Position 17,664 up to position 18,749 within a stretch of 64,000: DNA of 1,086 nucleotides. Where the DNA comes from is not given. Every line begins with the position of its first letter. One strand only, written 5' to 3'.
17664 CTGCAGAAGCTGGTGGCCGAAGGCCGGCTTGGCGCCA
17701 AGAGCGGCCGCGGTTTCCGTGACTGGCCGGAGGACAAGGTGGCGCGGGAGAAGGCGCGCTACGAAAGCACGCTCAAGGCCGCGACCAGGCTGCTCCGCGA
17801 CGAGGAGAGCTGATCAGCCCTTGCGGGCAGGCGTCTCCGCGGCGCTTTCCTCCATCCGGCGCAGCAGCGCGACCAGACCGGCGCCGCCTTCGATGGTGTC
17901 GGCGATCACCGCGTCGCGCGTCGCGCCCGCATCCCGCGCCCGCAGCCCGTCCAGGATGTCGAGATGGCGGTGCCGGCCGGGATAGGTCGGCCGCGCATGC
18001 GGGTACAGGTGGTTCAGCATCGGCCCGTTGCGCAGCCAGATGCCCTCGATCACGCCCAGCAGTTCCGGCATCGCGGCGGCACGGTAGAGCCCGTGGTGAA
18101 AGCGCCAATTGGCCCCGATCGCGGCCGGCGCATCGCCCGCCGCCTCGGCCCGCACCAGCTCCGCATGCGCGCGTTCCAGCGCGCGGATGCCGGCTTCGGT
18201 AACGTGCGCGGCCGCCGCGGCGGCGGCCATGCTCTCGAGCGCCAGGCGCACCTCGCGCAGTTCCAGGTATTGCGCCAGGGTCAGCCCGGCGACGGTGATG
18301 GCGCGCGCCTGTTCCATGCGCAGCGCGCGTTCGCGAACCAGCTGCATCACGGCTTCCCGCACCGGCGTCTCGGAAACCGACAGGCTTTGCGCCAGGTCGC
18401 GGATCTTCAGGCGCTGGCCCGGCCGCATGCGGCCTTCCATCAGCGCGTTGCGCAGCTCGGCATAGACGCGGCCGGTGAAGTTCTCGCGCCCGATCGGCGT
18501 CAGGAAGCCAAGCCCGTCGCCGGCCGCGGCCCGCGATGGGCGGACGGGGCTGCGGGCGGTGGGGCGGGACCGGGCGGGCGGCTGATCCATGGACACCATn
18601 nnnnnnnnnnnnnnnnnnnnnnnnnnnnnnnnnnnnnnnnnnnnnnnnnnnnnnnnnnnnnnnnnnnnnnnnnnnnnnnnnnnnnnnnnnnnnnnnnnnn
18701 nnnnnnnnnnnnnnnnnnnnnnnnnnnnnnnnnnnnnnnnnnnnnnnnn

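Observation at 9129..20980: Cryptic GntR regulon: one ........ palindrome in three divergent promoters ties together a catabolic island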

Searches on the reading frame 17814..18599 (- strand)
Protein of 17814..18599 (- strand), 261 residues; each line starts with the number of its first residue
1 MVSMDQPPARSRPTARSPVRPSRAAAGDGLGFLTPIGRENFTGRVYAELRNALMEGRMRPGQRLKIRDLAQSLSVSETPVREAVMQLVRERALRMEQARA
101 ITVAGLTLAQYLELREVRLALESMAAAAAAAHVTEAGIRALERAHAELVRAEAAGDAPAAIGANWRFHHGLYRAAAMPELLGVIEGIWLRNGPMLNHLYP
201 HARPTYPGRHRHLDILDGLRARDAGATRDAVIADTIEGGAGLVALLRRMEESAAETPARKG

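Call 8: search_protein_families(library=pfam, proteins=[window:17814-18590:-])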
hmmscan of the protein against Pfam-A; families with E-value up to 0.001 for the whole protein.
window:17814-18590:- (258 aa): 2 families
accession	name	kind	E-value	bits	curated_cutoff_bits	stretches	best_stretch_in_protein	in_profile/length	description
PF07729.17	FCD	-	5.4e-19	69.3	24.3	1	110-228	1-119/125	FCD domain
PF00392.27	GntR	-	4.6e-15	55.5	27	1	40-100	3-64/64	Bacterial regulatory proteins, gntR family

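Call 30: find_related_loci(query=window:17814-18599:-, collection=genome_contigs, flank=6000)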
Query window:17814-18599:- (261 aa) in genome_contigs; peptide patterns used: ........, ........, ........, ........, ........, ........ (x = any residue, [..] = any of these).
121 stretches matched a pattern; 13 encode a relative of the query (tblastn E <= 1e-3); 13 distinct loci.
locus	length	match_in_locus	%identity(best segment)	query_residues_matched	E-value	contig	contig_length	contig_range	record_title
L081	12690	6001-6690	94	24-251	2e-125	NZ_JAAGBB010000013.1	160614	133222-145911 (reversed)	Plastoroseomonas hellenica strain LMG 31523 contig00013, whole genome shotgun sequence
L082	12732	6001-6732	77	13-253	9e-105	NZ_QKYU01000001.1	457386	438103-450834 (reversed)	Humitalea rosea strain DSM 24525 Ga0183458_101, whole genome shotgun sequence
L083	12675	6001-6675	81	29-253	1e-104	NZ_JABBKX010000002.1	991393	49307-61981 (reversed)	Neoroseomonas marina strain JC162 Scaffold2, whole genome shotgun sequence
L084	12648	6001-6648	81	27-243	4e-103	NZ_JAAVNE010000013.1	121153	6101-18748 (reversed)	Falsiroseomonas selenitidurans strain BU-1 NODE_13_length_121153_cov_177.968509_1, whole genome shotgun sequence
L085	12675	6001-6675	82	29-253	9e-103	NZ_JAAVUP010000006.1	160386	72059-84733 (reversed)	Neoroseomonas oryzicola strain KCTC 22478 Scaffold6, whole genome shotgun sequence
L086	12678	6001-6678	81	28-253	2e-101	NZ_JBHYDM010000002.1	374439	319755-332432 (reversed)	MAG: Falsiroseomonas sp. isolate CCAP1427_2_bin-023 CCAP1427_2_bin-023_c2, whole genome shotgun sequence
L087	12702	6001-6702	78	19-253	3e-98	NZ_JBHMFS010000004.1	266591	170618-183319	Falsiroseomonas sp. E2-1-a4 E2-1-a4_contig_4, whole genome shotgun sequence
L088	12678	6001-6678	81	28-253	9e-96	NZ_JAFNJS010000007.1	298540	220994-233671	Falsiroseomonas tokyonensis strain K-20 spades_K_21_77_7, whole genome shotgun sequence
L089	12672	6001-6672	81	30-253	4e-95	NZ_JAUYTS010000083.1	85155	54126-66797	MAG: Falsiroseomonas sp. isolate C8_maxbin.050 C8_k141_226432, whole genome shotgun sequence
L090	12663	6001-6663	50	33-256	1e-65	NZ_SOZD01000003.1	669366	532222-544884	Jiella endophytica strain CBS5Q-3 Scaffold3_1, whole genome shotgun sequence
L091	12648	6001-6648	50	33-251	1e-63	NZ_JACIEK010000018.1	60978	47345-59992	Aureimonas pseudogalii strain DSM 102238 Ga0373268_18, whole genome shotgun sequence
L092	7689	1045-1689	49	42-256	9e-62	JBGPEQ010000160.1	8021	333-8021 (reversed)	MAG: Dongiaceae bacterium isolate OBJ_0618_7090110_87 k141_41037_length_8021_cov_121.9100, whole genome shotgun sequence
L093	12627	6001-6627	48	42-250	5e-59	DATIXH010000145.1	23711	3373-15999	MAG TPA_asm: Candidatus Acidoferrum sp. isolate SMAG_U15244 k141_4636962, whole genome shotgun sequence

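Call 35: search_protein_families(library=ncbifam, proteins=[window:17814-18599:-], max_evalue=1e-10)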
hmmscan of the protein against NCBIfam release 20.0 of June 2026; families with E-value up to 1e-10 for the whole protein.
window:17814-18599:- (261 aa): 2 families
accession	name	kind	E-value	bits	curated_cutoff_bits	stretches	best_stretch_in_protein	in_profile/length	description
NF008504.0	PRK11414.1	equivalog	1e-32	113.7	225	1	41-206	12-177/221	GntR family transcriptional regulator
TIGR03338.1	phnR_burk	equivalog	7.5e-18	64.9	271.5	1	41-177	12-148/212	phosphonate utilization associated transcriptional regulator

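Call 43: search_solved_structures(query=window:17814-18599:-, max_evalue=0.00001, show_alignments=2)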
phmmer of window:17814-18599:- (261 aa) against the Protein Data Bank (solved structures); distinct sequences matched with E-value up to 0.00001: 9.
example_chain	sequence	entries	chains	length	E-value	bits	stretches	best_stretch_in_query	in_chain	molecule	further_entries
4p9f_A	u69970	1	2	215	9.2e-26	94.3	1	42-230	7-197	HTH-type transcriptional regulator mcbR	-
7xp0_A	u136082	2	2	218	6.2e-11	45.8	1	40-236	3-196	Probable transcriptional regulator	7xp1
7u5q_A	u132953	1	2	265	5.8e-09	39.3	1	41-231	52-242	Transcriptional regulator, GntR family protein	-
3c7j_A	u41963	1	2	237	2.2e-08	37.4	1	46-185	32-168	Transcriptional regulator, GntR family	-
2hs5_A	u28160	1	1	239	1.5e-07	34.7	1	36-126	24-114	putative transcriptional regulator GntR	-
3sxy_A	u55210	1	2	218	8.8e-07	32.2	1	43-199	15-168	Transcriptional regulator, GntR family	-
3fms_A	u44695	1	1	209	9.6e-07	32.1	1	44-199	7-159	Transcriptional regulator, GntR family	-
3ihu_A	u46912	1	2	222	9.8e-07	32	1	45-174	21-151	Transcriptional regulator, GntR family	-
6z74_A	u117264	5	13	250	4.4e-06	29.9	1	41-144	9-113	Transcriptional regulator, GntR family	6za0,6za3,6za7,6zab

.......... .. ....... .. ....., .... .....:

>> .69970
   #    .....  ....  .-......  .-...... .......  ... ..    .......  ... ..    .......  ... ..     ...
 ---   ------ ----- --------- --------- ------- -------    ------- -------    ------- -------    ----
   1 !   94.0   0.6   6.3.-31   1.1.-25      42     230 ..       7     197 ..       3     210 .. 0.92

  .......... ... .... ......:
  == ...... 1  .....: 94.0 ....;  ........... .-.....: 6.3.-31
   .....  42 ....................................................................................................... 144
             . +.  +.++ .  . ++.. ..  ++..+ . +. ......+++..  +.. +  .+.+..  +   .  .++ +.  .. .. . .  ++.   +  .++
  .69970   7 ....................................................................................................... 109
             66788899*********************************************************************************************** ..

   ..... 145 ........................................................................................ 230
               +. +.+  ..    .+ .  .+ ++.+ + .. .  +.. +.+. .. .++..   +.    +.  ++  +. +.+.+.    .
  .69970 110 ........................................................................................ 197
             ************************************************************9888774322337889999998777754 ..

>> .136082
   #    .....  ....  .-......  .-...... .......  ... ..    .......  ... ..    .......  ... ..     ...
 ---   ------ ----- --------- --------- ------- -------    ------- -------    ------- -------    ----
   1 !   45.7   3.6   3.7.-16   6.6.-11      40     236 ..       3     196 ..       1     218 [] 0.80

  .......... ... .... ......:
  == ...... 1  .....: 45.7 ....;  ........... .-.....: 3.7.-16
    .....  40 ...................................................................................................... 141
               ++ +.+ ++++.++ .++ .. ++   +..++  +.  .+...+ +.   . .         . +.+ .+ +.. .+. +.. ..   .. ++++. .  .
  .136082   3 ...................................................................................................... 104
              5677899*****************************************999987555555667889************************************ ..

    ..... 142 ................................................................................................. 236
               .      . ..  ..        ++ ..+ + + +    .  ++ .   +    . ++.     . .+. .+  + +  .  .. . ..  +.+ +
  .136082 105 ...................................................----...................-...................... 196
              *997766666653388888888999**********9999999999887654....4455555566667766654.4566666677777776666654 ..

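Call 48: search_protein_families(library=pfam, proteins=[L093:6654-7541:+, L093:7534-8592:+, L093:8635-10275:+, L093:10326-11339:+, L093:3281-4747:-], max_evalue=0.0001)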
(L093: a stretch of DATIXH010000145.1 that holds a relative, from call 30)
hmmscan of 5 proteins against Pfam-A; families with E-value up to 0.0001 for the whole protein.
L093:6654-7541:+ (295 aa): 3 families
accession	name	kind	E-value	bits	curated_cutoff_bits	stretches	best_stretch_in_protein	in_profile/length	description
PF00456.26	Transketolase_N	-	5.7e-48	164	22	1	32-269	17-264/334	Transketolase, thiamine diphosphate binding domain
PF00676.26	E1_dh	-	6.9e-09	35.5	22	1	124-229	99-203/300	Dehydrogenase E1 component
PF13292.11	DXP_synthase_N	-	7.9e-08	32.3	21.2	1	125-192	110-176/274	1-deoxy-D-xylulose-5-phosphate synthase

L093:7534-8592:+ (352 aa): 2 families
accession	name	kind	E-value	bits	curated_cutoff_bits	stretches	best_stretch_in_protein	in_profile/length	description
PF02779.29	Transket_pyr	-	9.6e-38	130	27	1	45-201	8-170/174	Transketolase, pyrimidine binding domain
PF02780.25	Transketolase_C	-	1.4e-31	109.4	25.9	1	217-337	1-124/124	Transketolase, C-terminal domain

L093:8635-10275:+ (546 aa): 1 family
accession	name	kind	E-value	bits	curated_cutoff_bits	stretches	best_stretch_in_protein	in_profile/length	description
PF00496.27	SBP_bac_5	-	2.4e-73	247.8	32.4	1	91-454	2-360/368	Bacterial extracellular solute-binding proteins, family 5 Middle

L093:10326-11339:+ (337 aa): 2 families
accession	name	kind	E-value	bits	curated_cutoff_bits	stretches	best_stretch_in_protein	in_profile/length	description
PF00528.27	BPD_transp_1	-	2.1e-41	142.1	26.4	1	115-335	1-183/184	Binding-protein-dependent transport system inner membrane component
PF19300.4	BPD_transp_1_N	-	4.5e-08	33.7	23.8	1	1-78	1-76/114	Binding-prot-dependent transport system membrane comp, N-term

L093:3281-4747:- (488 aa): 2 families
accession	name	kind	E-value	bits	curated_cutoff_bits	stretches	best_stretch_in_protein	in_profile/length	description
PF07005.16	SBD_N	-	9.9e-59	199.3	25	1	69-290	2-227/230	Sugar-binding N-terminal domain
PF17042.10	NBD_C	-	2.5e-29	103.4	28.3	1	319-475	1-168/168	Nucleotide-binding C-terminal domain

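Call 49: search_protein_families(library=pfam, proteins=[L090:6730-8502:+, L090:8539-9558:+, L090:2509-3942:-, L090:3434-4363:+, L091:6802-8415:+, L091:8446-9465:+, L091:3664-4575:-, L082:6753-8918:+, L082:9089-12037:-, L082:9317-12079:+], max_evalue=0.0001)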
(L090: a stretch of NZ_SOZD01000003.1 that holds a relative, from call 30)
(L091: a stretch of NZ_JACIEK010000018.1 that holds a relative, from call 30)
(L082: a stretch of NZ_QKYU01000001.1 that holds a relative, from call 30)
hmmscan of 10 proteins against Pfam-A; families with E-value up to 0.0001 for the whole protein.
L090:6730-8502:+ (590 aa): 1 family
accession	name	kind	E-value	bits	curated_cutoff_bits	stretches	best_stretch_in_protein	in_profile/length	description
PF00496.27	SBP_bac_5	-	2.1e-73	248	32.4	1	133-497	1-360/368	Bacterial extracellular solute-binding proteins, family 5 Middle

L090:8539-9558:+ (339 aa): 2 families
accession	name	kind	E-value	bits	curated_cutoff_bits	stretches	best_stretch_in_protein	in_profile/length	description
PF00528.27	BPD_transp_1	-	2.2e-41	142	26.4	1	115-335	1-183/184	Binding-protein-dependent transport system inner membrane component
PF19300.4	BPD_transp_1_N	-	5.1e-09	36.7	23.8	1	1-103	1-113/114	Binding-prot-dependent transport system membrane comp, N-term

L090:2509-3942:- (477 aa): 1 family
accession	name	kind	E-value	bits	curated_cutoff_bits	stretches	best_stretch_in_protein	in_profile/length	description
PF00440.29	TetR_N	-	1.3e-06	28.6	24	1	270-303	13-46/47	Bacterial regulatory proteins, tetR family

L090:3434-4363:+ (309 aa): 5 families
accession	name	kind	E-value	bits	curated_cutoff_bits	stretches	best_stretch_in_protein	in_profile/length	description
PF00106.31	adh_short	-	3.2e-35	121.8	26.6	1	65-253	2-192/195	short chain dehydrogenase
PF13561.12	adh_short_C2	-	3.9e-24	86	27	1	72-254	5-187/236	Enoyl-(Acyl carrier protein) reductase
PF08659.16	KR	-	2.7e-13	50.6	22.6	1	65-226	2-165/180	KR domain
PF01370.27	Epimerase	-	4.3e-07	30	20.9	1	66-198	1-116/240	NAD dependent epimerase/dehydratase family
PF13460.12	NAD_binding_10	-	9.4e-05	22.8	27.2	0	70-165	1-85/184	NAD(P)H-binding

L091:6802-8415:+ (537 aa): 1 family
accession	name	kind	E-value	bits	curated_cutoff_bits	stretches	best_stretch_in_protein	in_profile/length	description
PF00496.27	SBP_bac_5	-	1.6e-69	235.2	32.4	1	81-445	1-360/368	Bacterial extracellular solute-binding proteins, family 5 Middle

L091:8446-9465:+ (339 aa): 2 families
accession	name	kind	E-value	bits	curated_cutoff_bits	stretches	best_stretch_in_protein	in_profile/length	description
PF00528.27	BPD_transp_1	-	2.6e-42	145.1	26.4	1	115-335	1-183/184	Binding-protein-dependent transport system inner membrane component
PF19300.4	BPD_transp_1_N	-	1.4e-06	28.9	23.8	1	4-103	4-113/114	Binding-prot-dependent transport system membrane comp, N-term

L091:3664-4575:- (303 aa): 1 family
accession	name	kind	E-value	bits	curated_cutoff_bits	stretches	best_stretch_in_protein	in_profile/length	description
PF00892.27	EamA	-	9.2e-28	97.6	28.2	2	11-136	5-134/135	EamA-like transporter family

L082:6753-8918:+ (721 aa): 3 families
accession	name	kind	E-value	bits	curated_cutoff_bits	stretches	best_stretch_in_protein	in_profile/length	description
PF00676.26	E1_dh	-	2.3e-53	181.5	22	1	37-351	3-294/300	Dehydrogenase E1 component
PF02779.29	Transket_pyr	-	4.7e-28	98.4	27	1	400-573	2-171/174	Transketolase, pyrimidine binding domain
PF02780.25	Transketolase_C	-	1.4e-16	60.9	25.9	1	591-711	1-123/124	Transketolase, C-terminal domain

L082:9089-12037:- (982 aa): 0 families

L082:9317-12079:+ (920 aa): 7 families
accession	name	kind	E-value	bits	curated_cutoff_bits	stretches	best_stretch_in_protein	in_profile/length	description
PF00689.26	Cation_ATPase_C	-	3.1e-54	183.8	27.3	1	717-892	1-174/175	Cation transporting ATPase, C-terminus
PF00122.25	E1-E2_ATPase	-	4.5e-51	173.4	28.1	1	117-305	5-179/181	E1-E2 ATPase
PF13246.12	Cation_ATPase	-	8.4e-19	67.8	21.7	1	384-468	1-88/91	Cation transport ATPase (P-type)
PF00702.32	Hydrolase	-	2.3e-18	67.7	26.4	1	325-647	3-191/191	haloacid dehalogenase-like hydrolase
PF00690.31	Cation_ATPase_N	-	4.1e-18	65.2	20.4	1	6-73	1-68/69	Cation transporter/ATPase, N-terminus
PF08282.18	Hydrolase_3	-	3e-07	30.9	20.9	0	619-675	195-250/255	haloacid dehalogenase-like hydrolase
PF12710.13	HAD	-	1.4e-05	26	27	1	498-644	53-189/189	haloacid dehalogenase-like hydrolase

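Call 60: find_related_loci(query=A3, collection=genome_contigs, flank=5000)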
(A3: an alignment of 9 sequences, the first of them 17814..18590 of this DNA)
Query A3 (258 aa) in genome_contigs; peptide patterns used: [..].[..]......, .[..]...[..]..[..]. (x = any residue, [..] = any of these).
325 stretches matched a pattern; 295 encode a relative of the query (tblastn E <= 1e-3); the best 80 are kept; 80 distinct loci.
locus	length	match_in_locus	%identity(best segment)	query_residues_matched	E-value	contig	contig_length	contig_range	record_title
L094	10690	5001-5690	94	21-248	1e-124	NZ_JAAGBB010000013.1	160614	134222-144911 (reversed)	Plastoroseomonas hellenica strain LMG 31523 contig00013, whole genome shotgun sequence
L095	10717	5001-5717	77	13-251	2e-110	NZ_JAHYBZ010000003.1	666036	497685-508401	Roseomonas alba strain HJA6 contig3, whole genome shotgun sequence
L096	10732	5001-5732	77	10-250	5e-104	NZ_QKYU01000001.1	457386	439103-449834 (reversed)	Humitalea rosea strain DSM 24525 Ga0183458_101, whole genome shotgun sequence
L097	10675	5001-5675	81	26-250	7e-104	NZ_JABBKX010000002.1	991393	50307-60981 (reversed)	Neoroseomonas marina strain JC162 Scaffold2, whole genome shotgun sequence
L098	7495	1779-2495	79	17-257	2e-103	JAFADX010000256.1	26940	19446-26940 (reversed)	MAG: Proteobacteria bacterium isolate OH_SBB_96 k127_889047, whole genome shotgun sequence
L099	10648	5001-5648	81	24-240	2e-102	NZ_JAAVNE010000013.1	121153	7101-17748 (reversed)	Falsiroseomonas selenitidurans strain BU-1 NODE_13_length_121153_cov_177.968509_1, whole genome shotgun sequence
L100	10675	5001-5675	82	26-250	5e-102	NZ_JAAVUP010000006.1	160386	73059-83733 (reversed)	Neoroseomonas oryzicola strain KCTC 22478 Scaffold6, whole genome shotgun sequence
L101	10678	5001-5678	79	25-250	3e-102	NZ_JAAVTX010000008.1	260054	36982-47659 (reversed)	Falsiroseomonas frigidaquae strain JCM 15073 NODE_8_length_260054_cov_144.222102_1, whole genome shotgun sequence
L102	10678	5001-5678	81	25-250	2e-100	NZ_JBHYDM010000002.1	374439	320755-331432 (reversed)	MAG: Falsiroseomonas sp. isolate CCAP1427_2_bin-023 CCAP1427_2_bin-023_c2, whole genome shotgun sequence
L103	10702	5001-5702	78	16-250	2e-97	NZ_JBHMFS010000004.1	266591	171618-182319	Falsiroseomonas sp. E2-1-a4 E2-1-a4_contig_4, whole genome shotgun sequence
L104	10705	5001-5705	69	13-247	2e-96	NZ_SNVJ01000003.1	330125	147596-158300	Pseudoroseomonas coralli strain M0104 Scaffold3, whole genome shotgun sequence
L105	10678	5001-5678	81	25-250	4e-95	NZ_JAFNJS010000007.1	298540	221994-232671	Falsiroseomonas tokyonensis strain K-20 spades_K_21_77_7, whole genome shotgun sequence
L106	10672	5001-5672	81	27-250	2e-94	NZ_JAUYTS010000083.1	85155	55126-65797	MAG: Falsiroseomonas sp. isolate C8_maxbin.050 C8_k141_226432, whole genome shotgun sequence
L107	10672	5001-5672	80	27-250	4e-93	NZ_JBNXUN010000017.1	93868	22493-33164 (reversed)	Falsiroseomonas sp. HC035 17, whole genome shotgun sequence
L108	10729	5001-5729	70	5-250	5e-93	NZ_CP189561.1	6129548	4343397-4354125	Muricoccus radiodurans strain 17S r1-1 chromosome, complete genome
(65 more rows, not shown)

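Call 70: search_dna_similar(query=window:17814-18590:-, collection=plasmids, mode=protein, max_evalue=1e-40, max_rows=15)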
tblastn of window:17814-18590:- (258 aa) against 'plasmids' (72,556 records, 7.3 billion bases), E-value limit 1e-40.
Records with a match: 3; places in all: 3; records where one place covers at least 80% of the query: 3.
Best place of each record, by identity: 60-80% 1; <60% 2.
By first word of the organism name: Pseudoroseomonas 1; Rhizobium 1; Variovorax 1.
By predicted mobility (MOB-suite, as given by PLSDB): non-mobilizable 3.
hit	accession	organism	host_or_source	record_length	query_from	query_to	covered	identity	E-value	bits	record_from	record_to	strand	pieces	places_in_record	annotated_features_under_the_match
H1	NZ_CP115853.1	Pseudoroseomonas cervicalis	-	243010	30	251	86%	61.7%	4e-64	223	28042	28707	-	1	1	GntR family transcriptional regulator | hypothetical protein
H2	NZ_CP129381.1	Rhizobium sp. SSA_523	single cell,Sea water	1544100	24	245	86%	53.2%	4e-63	220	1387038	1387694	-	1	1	none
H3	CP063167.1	Variovorax paradoxus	-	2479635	33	251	85%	47.0%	2e-53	192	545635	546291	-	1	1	GntR family transcriptional regulator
